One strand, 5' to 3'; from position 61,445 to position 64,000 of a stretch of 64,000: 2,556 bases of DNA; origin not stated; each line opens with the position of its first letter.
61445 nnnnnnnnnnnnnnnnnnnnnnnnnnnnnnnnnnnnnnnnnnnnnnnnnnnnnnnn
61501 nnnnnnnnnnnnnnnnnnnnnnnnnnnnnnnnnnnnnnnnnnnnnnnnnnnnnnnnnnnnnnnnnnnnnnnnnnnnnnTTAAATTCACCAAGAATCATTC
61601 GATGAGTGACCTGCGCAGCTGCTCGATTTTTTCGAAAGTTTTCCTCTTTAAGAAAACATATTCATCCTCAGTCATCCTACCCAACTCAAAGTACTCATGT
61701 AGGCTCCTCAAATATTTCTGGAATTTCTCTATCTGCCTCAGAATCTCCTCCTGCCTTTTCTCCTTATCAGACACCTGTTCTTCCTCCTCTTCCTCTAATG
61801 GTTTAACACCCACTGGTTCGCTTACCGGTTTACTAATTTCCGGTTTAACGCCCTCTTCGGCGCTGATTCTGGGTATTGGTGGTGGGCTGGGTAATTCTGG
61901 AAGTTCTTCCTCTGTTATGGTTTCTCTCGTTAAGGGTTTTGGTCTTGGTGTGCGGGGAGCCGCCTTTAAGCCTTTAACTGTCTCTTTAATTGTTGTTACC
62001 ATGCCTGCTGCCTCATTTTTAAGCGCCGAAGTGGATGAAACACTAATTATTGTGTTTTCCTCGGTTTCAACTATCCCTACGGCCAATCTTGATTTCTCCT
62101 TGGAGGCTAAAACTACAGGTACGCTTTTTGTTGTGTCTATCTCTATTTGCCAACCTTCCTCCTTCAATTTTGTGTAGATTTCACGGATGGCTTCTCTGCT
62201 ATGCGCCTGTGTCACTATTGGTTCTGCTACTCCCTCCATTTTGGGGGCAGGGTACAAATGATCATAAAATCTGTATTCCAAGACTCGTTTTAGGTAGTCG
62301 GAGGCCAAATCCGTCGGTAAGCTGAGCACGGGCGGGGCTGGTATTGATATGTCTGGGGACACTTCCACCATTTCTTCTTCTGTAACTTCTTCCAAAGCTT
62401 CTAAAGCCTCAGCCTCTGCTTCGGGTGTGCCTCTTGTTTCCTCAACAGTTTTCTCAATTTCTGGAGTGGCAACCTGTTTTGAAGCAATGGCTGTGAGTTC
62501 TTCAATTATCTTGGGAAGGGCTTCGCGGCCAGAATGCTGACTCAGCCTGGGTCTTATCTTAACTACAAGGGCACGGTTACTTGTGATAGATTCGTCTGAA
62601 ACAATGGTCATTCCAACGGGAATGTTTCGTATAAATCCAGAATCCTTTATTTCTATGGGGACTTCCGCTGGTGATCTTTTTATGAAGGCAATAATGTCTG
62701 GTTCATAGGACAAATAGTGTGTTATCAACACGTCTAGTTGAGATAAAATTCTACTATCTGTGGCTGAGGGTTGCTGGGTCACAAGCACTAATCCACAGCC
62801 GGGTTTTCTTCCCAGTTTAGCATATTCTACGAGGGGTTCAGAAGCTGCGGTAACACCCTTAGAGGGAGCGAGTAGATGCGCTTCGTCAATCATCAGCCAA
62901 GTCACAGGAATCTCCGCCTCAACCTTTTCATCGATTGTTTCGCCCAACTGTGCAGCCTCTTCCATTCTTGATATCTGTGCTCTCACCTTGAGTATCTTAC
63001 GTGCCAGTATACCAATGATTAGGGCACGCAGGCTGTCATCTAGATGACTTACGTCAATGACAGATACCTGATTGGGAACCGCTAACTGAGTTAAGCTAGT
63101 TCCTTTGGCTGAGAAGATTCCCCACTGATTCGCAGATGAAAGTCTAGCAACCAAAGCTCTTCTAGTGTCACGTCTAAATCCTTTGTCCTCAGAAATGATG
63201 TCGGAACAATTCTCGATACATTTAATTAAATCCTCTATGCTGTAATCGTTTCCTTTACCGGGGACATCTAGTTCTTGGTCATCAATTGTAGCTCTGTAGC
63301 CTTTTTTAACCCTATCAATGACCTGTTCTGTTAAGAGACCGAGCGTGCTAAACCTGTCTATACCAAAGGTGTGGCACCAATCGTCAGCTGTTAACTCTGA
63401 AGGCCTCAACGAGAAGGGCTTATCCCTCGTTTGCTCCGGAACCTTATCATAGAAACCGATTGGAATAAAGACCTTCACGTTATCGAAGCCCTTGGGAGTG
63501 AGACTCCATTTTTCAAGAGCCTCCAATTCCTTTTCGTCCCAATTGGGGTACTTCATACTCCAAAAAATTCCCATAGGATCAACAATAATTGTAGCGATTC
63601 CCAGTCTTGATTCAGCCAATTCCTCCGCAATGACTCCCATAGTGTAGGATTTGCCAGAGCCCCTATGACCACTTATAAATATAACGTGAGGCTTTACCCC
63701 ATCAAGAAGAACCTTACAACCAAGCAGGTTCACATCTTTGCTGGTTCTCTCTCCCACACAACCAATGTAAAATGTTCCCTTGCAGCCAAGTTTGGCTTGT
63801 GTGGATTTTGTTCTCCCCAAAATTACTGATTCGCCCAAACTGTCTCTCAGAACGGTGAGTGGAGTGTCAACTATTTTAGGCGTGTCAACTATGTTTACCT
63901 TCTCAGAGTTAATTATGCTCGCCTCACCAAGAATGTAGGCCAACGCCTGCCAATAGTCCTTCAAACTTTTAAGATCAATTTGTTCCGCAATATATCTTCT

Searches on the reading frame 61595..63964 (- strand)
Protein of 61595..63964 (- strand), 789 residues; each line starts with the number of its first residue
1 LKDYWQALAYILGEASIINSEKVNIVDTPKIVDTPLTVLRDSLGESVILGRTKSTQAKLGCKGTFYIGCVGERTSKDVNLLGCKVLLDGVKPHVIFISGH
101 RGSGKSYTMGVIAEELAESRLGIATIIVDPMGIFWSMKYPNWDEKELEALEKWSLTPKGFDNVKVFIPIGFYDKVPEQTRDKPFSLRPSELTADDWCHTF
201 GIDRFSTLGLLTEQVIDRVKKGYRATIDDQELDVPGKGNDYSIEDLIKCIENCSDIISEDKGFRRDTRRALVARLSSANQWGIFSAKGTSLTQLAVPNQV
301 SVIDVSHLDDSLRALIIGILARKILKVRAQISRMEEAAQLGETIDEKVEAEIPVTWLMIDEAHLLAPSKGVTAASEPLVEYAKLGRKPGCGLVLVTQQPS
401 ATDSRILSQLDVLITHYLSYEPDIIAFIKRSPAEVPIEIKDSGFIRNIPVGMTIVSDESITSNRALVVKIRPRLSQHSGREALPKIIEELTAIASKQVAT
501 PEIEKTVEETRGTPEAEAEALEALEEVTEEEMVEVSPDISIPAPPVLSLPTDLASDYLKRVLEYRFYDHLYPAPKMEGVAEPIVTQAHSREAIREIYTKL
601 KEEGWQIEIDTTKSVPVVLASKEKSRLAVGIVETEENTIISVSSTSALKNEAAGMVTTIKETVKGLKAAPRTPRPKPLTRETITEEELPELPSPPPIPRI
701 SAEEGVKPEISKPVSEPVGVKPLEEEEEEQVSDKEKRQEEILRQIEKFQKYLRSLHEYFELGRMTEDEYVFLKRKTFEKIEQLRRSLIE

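Call 3: search_protein_families(library=pfam, proteins=[window:61595-63964:-], max_evalue=1)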
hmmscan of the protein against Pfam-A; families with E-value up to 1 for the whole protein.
window:61595-63964:- (789 aa): 10 families
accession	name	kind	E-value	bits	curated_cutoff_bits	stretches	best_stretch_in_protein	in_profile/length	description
PF01935.23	DUF87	-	2e-14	54.7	23.2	1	97-324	28-220/220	Helicase HerA, central domain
PF05872.18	HerA_C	-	1.8e-06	27.4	22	1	338-418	242-321/502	Helicase HerA-like C-terminal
PF13191.12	AAA_16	-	0.0042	18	32.6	1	92-121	24-53/167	AAA ATPase domain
PF06414.18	Zeta_toxin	-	0.0042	17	22.3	1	89-128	13-51/199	Zeta toxin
PF13401.12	AAA_22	-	0.0079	16.9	27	0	297-395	33-121/130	AAA domain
PF00004.35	AAA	-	0.058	14.3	21.2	0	334-413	40-126/131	ATPase family associated with various cellular activities (AAA)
PF07606.16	DUF1569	-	0.059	13.9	21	1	727-770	92-135/152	Protein of unknown function (DUF1569)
PF05127.21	NAT10_TcmA_helicase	-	0.17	12.2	22.7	1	97-124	2-27/176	RNA cytidine acetyltransferase NAT10/TcmA, helicase domain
PF16796.11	Microtub_bd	-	0.17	12.2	27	1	94-111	93-110/155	Microtubule binding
PF09848.15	SLFN-g3_helicase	-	0.21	11.3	24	0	93-119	2-28/354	Schlafen group 3, DNA/RNA helicase domain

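Call 4: search_protein_families(library=ncbifam, proteins=[window:61595-63964:-], max_evalue=1)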
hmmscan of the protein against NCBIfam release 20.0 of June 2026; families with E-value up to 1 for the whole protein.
window:61595-63964:- (789 aa): 8 families
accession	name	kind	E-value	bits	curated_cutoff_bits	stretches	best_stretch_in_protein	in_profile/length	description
NF040819.1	helicase_HerA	equivalog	9.6e-13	47.5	970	1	266-414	302-463/561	DNA double-strand break repair helicase HerA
NF040937.1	HerA_Thermprot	equivalog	1.5e-12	46.7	800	1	215-411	225-407/487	DNA double-strand break repair helicase HerA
NF045975.1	VirB4_plasma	equivalog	5.5e-09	34.3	590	1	238-400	651-805/894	Mbov_0397 family ICE element conjugal transfer ATPase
NF042944.1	HerA_antiphage_2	equivalog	1.6e-07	30.5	850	1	298-420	377-497/576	anti-phage-associated helicase HerA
NF042943.1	HerA_antiphage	equivalog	9.3e-05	21.2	800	1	354-428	434-512/566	anti-phage-associated helicase HerA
NF053655.1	CedD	equivalog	0.00092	18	600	1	95-136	224-263/527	DNA-translocating ATPase CedD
NF006505.0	PRK08939.1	equivalog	0.031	13.6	228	1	93-127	157-189/306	primosomal protein DnaI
TIGR02928.1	TIGR02928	subfamily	0.045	12.6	181.3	1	85-119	33-67/366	orc1/cdc6 family replication initiation protein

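Call 25: find_homologous_proteins(query=window:61595-63964:-, max_evalue=0.001)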
Query window:61595-63964:- (789 aa): 1242 proteins with E <= 0.001 among 8000 candidates; the best 120 are listed.
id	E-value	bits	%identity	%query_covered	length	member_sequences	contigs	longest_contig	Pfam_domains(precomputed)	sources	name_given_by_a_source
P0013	0.0e+0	1706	98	100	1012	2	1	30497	PF01935.24,PF05872.19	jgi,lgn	jgi:hypothetical protein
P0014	0.0e+0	1666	95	100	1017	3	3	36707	PF01935.24,PF05872.19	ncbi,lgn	ncbi:MAG: DUF87 domain-containing protein [Candidatus Jordarchaeaceae archaeon]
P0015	0.0e+0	1650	94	100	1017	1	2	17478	PF01935.24,PF05872.19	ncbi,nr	ncbi:MAG: DUF87 domain-containing protein [Candidatus Freyarchaeota archaeon]|nr:DUF87 domain-contai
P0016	0.0e+0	1650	93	100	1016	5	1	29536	PF01935.24,PF05872.19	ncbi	ncbi:MAG: DUF87 domain-containing protein [Candidatus Freyarchaeota archaeon]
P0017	0.0e+0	1648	94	100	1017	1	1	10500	PF01935.24,PF05872.19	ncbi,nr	ncbi:MAG: DUF87 domain-containing protein [Candidatus Freyarchaeota archaeon]|nr:DUF87 domain-contai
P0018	0.0e+0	1331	75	100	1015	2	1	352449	PF01935.24,PF05872.19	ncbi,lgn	ncbi:MAG: ATP-binding protein [Candidatus Lokiarchaeia archaeon]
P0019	0.0e+0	1327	74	100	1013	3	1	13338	PF01935.24,PF05872.19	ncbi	-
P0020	0.0e+0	1326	74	100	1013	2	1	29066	PF01935.24,PF05872.19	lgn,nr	nr:DUF87 domain-containing protein [Candidatus Freyarchaeota archaeon]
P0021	0.0e+0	1323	74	100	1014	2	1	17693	PF01935.24,PF05872.19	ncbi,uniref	ncbi:MAG: ATP-binding protein [Candidatus Jordarchaeum sp.]|uniref:ATP-binding protein n=1 Tax=Candi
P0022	0.0e+0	1312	74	100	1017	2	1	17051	PF01935.24,PF05872.19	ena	-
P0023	0.0e+0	1306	72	100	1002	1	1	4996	PF01935.24,PF05872.19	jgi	jgi:hypothetical protein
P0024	0.0e+0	1301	73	100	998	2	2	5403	PF01935.24,PF05872.19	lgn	-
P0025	0.0e+0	1297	73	100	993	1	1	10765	PF01935.24,PF05872.19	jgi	jgi:hypothetical protein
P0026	0.0e+0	1284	73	100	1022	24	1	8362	PF01935.24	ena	-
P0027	0.0e+0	1147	70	92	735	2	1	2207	PF01935.24,PF05872.19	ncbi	ncbi:MAG: DUF87 domain-containing protein, partial [Candidatus Jordarchaeaceae archaeon]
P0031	2.4e-196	673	44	99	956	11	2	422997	PF01935.24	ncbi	ncbi:MAG: DUF87 domain-containing protein [Candidatus Jordarchaeales archaeon]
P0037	6.4e-189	648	48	82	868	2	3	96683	PF01935.24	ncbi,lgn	ncbi:MAG: ATP-binding protein [Promethearchaeota archaeon]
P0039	4.0e-185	635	48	81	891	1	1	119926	PF01935.24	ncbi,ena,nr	ncbi:MAG: DUF87 domain-containing protein [Candidatus Helarchaeota archaeon]|nr:DUF87 domain-contain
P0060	6.7e-171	588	45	84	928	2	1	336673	PF01935.24,PF05872.19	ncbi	ncbi:MAG: ATP-binding protein [Candidatus Helarchaeota archaeon]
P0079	3.9e-150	520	42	82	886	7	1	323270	PF01935.24,PF05872.19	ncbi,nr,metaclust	ncbi:hypothetical protein A3K70_02045 [Candidatus Bathyarchaeota archaeon RBG_16_48_13]|nr:MAG: hypo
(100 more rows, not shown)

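Call 35: find_encoding_contigs(protein=P0031, flank=10000, max_places=1)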
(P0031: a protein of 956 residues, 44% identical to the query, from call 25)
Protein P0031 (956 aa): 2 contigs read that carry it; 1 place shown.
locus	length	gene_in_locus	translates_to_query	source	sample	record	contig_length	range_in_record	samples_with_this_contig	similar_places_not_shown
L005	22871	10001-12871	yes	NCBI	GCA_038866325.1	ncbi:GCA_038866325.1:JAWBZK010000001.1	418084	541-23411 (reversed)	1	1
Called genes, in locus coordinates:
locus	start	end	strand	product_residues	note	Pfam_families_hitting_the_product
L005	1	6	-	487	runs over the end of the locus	PF04587:ADP_PFK_GK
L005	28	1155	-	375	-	PF04055:Radical_SAM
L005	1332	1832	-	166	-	PF13527:Acetyltransf_9 (weak), PF00583:Acetyltransf_1, PF13420:Acetyltransf_4 (weak), PF13673:Acetyltransf_10, PF13508:Acetyltransf_7, PF08445:FR47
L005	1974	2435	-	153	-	PF07282:Cas12f1-like_TNB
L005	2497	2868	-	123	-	-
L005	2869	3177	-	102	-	PF27234:MJ0013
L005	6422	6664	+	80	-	-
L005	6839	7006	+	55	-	-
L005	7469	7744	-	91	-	PF01283:Ribosomal_S26e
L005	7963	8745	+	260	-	PF01925:TauE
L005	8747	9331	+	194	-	PF04013:Methyltrn_RNA_2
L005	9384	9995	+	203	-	PF03357:Snf7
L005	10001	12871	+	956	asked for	PF01935:DUF87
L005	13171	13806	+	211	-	PF03357:Snf7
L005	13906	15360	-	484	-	-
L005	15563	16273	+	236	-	PF10584:Proteasome_A_N, PF00227:Proteasome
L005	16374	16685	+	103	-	PF01253:SUI1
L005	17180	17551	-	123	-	PF00833:Ribosomal_S17e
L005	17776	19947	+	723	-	PF02359:CDC48_N, PF02933:CDC48_2, PF05496:RuvB_N (weak), PF13191:AAA_16 (weak), PF00004:AAA, PF17862:AAA_lid_3, PF00004:AAA, PF17862:AAA_lid_3, +21 more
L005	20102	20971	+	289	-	PF00571:CBS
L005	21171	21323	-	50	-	PF01020:Ribosomal_L40e (weak)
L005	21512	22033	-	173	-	PF07282:Cas12f1-like_TNB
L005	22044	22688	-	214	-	PF27234:MJ0013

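Call 36: find_encoding_contigs(protein=P0039, flank=8000, max_places=1)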
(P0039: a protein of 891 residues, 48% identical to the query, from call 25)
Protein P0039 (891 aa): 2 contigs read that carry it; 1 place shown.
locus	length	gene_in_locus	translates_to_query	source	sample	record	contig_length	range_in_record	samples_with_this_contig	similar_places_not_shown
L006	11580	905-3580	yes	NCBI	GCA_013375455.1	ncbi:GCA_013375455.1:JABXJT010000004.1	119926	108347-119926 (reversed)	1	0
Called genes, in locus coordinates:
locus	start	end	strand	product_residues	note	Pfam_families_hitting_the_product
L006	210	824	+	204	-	PF03357:Snf7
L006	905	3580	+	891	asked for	PF01935:DUF87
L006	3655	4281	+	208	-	PF03357:Snf7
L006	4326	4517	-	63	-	PF03911:Sec61_beta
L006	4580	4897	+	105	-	PF03819:MazG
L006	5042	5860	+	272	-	PF00571:CBS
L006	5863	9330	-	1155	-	PF03833:PolC_DP2_N, PF24844:PolC_DP2_central, PF24846:PolC_DP2_cat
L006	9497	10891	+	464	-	PF23355:IFT52_GIFT (faint)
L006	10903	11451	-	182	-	PF01209:Ubie_methyltran, PF02353:CMAS (weak), PF13489:Methyltransf_23, PF07021:MetW, PF13847:Methyltransf_31, PF08241:Methyltransf_11, PF08242:Methyltransf_12, PF13649:Methyltransf_25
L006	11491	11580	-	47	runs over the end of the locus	PF01402:RHH_1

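Call 37: find_encoding_contigs(protein=P0079, flank=8000, max_places=1)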
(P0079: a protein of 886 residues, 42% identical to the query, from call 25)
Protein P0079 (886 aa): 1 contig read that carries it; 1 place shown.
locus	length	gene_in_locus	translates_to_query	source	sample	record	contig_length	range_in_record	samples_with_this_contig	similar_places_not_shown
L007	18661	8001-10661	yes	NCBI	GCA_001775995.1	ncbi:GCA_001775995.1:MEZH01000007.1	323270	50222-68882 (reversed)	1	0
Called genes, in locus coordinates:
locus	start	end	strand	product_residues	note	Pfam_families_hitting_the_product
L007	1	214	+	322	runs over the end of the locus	PF01058:Oxidored_q6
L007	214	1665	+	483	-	PF27537:HoxH, PF00374:NiFeSe_Hases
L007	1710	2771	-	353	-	PF00296:Bac_luciferase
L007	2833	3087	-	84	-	-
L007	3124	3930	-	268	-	PF02540:NAD_synthase, PF00733:Asn_synthase (weak), PF03054:tRNA_Me_trans (faint)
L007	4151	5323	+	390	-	PF04389:Peptidase_M28 (faint), PF01546:Peptidase_M20, PF07687:M20_dimer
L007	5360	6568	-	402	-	PF00266:Aminotran_5, PF01041:DegT_DnrJ_EryC1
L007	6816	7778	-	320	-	PF02289:MCH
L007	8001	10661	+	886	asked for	PF01935:DUF87, PF05872:HerA_C (weak)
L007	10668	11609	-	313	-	PF24114:DUF7388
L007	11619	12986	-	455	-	PF01979:Amidohydro_1, PF12890:DHOase (weak), PF07969:Amidohydro_3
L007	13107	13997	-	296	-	PF00892:EamA, PF03151:TPT (weak), PF00892:EamA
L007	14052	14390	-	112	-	-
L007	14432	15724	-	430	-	PF03951:Gln-synt_N, PF00120:Gln-synt_C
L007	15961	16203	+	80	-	PF01206:TusA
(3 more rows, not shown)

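Call 70: search_protein_families(library=pfam, proteins=[P0013, P0039, L005:13906-15360:-], max_evalue=0.05)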
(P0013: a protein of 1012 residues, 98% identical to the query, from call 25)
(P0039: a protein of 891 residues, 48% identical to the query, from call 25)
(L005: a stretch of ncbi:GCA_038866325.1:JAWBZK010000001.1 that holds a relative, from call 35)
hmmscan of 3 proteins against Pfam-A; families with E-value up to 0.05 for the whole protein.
P0013 (1012 aa): 5 families
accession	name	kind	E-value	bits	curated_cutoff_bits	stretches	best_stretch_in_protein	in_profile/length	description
PF01935.23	DUF87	-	1.2e-13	52.1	23.2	1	320-547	28-220/220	Helicase HerA, central domain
PF05872.18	HerA_C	-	3.2e-06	26.5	22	1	561-641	242-321/502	Helicase HerA-like C-terminal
PF13191.12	AAA_16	-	0.0025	18.8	32.6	1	315-344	24-53/167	AAA ATPase domain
PF06414.18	Zeta_toxin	-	0.0052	16.7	22.3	1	310-351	11-51/199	Zeta toxin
PF13401.12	AAA_22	-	0.0083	16.9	27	0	520-618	33-121/130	AAA domain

P0039 (891 aa): 7 families
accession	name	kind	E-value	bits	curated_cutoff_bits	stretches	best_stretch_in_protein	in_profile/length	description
PF01935.23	DUF87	-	2.2e-16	61.1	23.2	1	324-550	30-220/220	Helicase HerA, central domain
PF05872.18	HerA_C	-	0.00019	20.7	22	1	580-646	259-325/502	Helicase HerA-like C-terminal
PF06414.18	Zeta_toxin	-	0.0062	16.4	22.3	1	315-354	14-50/199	Zeta toxin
PF00004.35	AAA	-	0.015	16.2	21.2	0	567-639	46-127/131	ATPase family associated with various cellular activities (AAA)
PF05707.18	Zot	-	0.023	14.6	20.3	0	581-641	84-145/197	Zonular occludens toxin (Zot)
PF13191.12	AAA_16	-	0.028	15.4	32.6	0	316-344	23-51/167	AAA ATPase domain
PF13401.12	AAA_22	-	0.037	14.8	27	0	318-344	6-32/130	AAA domain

L005:13906-15360:- (484 aa): 2 families
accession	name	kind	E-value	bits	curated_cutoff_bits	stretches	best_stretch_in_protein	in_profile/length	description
PF18822.6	CdvA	-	0.0059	17.1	30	1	443-483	3-43/123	CdvA-like coiled-coil domain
PF09454.15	Vps23_core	-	0.02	15.3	26.8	1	429-480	13-64/64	Vps23 core domain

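Call 79: find_encoding_contigs(protein=P0037, flank=6000, max_places=1)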
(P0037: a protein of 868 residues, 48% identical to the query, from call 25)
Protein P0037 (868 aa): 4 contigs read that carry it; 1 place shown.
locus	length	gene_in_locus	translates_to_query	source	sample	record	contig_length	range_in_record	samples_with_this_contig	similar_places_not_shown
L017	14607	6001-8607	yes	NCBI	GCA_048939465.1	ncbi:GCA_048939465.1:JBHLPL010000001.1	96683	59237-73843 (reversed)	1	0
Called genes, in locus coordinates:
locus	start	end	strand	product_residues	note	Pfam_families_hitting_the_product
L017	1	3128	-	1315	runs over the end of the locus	PF13620:CarboxypepD_reg (faint)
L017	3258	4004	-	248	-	PF05871:ESCRT-II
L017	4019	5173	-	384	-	PF04212:MIT, PF05496:RuvB_N (weak), PF00004:AAA, PF07728:AAA_5 (faint), PF17862:AAA_lid_3, PF09336:Vps4_C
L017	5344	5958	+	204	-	PF03357:Snf7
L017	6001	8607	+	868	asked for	PF01935:DUF87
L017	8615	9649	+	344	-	-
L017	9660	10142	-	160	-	-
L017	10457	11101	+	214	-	PF13639:zf-RING_2 (weak), PF00025:Arf, PF00071:Ras, PF01926:MMR_HSR1 (weak), PF08477:Roc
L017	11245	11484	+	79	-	PF13639:zf-RING_2 (weak)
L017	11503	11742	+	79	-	PF00240:ubiquitin (weak)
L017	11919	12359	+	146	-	PF00179:UQ_con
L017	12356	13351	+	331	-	PF00899:ThiF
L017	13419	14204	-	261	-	PF04893:Yip1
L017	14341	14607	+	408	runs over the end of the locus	PF00850:Hist_deacetyl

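Call 80: find_encoding_contigs(protein=P0060, flank=6000, max_places=1)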
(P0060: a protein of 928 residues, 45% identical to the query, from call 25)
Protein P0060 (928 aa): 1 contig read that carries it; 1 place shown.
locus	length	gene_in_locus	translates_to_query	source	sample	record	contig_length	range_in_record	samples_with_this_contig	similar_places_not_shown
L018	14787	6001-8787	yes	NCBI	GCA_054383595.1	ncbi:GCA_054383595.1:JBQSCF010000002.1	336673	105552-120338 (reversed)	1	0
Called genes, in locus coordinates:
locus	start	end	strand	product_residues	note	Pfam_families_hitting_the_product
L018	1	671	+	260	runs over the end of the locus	PF00378:ECH_1, PF16113:ECH_2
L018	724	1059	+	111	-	PF02036:SCP2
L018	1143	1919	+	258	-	PF00378:ECH_1, PF16113:ECH_2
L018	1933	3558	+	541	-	PF00501:AMP-binding, PF13193:AMP-binding_C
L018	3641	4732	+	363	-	PF00753:Lactamase_B, PF23023:Anti-Pycsar_Apyc1 (faint), PF19583:ODP (faint)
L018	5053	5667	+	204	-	PF03357:Snf7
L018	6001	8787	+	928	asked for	PF01935:DUF87, PF05872:HerA_C (weak)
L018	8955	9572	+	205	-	PF03357:Snf7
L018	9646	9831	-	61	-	PF03911:Sec61_beta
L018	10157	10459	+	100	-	PF03819:MazG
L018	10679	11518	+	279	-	PF00571:CBS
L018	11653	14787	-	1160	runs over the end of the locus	PF03833:PolC_DP2_N, PF24844:PolC_DP2_central, PF24846:PolC_DP2_cat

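Call 93: predict_structure(alignment_id=A5)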
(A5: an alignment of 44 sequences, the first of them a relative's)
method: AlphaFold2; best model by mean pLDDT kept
length: 1012 residues; sequences in the alignment: 44
mean_pLDDT: 82.8   pTM: 0.67
mean pLDDT of the five models: 82.8, 81.7, 81.5, 80.9, 80.7
residues with pLDDT >= 90: 569; 70-90: 294; 50-70: 30; < 50: 119
segments of 3 or more residues with pLDDT < 50: 703-761, 896-954
pLDDT, mean of each block of 10 residues (from residue 1): 82 92 93 97 92 95 94 90 96 85 95 87 95 92 89 92 94 91 89 94 90 89 93 93 85 91 91 89 89 91 90 90 89 93 91 67 88 90 91 88 89 93 91 95 94 91 93 94 89 95 92 94 91 92 94 88 73 86 92 91 84 92 90 93 92 90 91 92 83 90 37 31 30 29 29 24 70 86 88 85 90 88 89 79 91 89 93 89 88 52 31 34 29 33 30 60 93 93 84 94 93 82
secondary structure, 60 per line:
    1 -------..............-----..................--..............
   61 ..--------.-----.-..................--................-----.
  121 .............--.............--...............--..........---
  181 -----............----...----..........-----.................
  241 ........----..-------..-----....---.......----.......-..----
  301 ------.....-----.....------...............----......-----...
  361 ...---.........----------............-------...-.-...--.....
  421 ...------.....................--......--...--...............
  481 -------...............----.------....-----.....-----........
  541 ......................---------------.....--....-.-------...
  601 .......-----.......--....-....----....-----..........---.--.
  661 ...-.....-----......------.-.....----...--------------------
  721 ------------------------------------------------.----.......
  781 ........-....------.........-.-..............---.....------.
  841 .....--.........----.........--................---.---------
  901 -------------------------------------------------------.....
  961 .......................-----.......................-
elements in order (helices of 4 or more, strands of 3 or more residues): H8-21 H27-44 H47-62 H79-96 H99-114 H120-133 H136-148 H151-165 H168-177 H186-197 H209-218 H224-248 E269-272 H276-282 E287-293 E307-311 E317-321 H328-342 E347-352 E358-363 H367-375 E386-391 H392-397 E405-407 H416-423 H430-444 E445-450 E453-458 H466-475 H477-480 H488-502 H514-517 E523-527 H533-562 E578-582 H585-588 H598-607 E613-619 H627-630 E635-638 H644-653 H660-663 H665-669 E675-680 E689-693 E698-700 H774-788 H790-793 E800-808 H812-825 E829-833 E840-845 E848-856 E861-869 H872-887 H956-983 H989-1011

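Call 97: search_protein_families(library=padloc, proteins=[P0013], max_evalue=0.01)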
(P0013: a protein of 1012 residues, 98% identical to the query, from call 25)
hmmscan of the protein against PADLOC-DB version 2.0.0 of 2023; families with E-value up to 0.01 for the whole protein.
P0013 (1012 aa): 12 families
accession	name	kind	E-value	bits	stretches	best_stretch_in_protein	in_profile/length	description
PDLC04140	mad8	-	9.3e-18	62.8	1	299-701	11-307/314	mads_8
PDLC04105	HerA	-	1e-15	55.4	1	520-646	378-493/576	-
PDLC04104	HerA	-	3.1e-09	34.1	1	520-646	179-294/379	-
PDLC01055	HerA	-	8.4e-09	32.8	1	562-632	402-474/532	Type III coevolved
PDLC04106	HerA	-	2.3e-08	31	1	498-653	451-593/667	-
PDLC04103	HerA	-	2.6e-08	30.7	1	570-646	435-514/579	-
PDLC02188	HerA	-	1.2e-07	29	1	521-646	377-500/578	-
PDLC04102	HerA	-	1.7e-06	24.6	1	516-647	460-578/654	-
PDLC04098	HerA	-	4.8e-06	23.4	1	521-642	484-600/686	-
PDLC02185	HerA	-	4.9e-05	20.2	1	578-652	447-525/585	-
PDLC04100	HerA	-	6.1e-05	19.9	1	578-652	441-519/580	-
PDLC01971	CARF_m1--CARF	-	0.0016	16.6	0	811-843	76-108/156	-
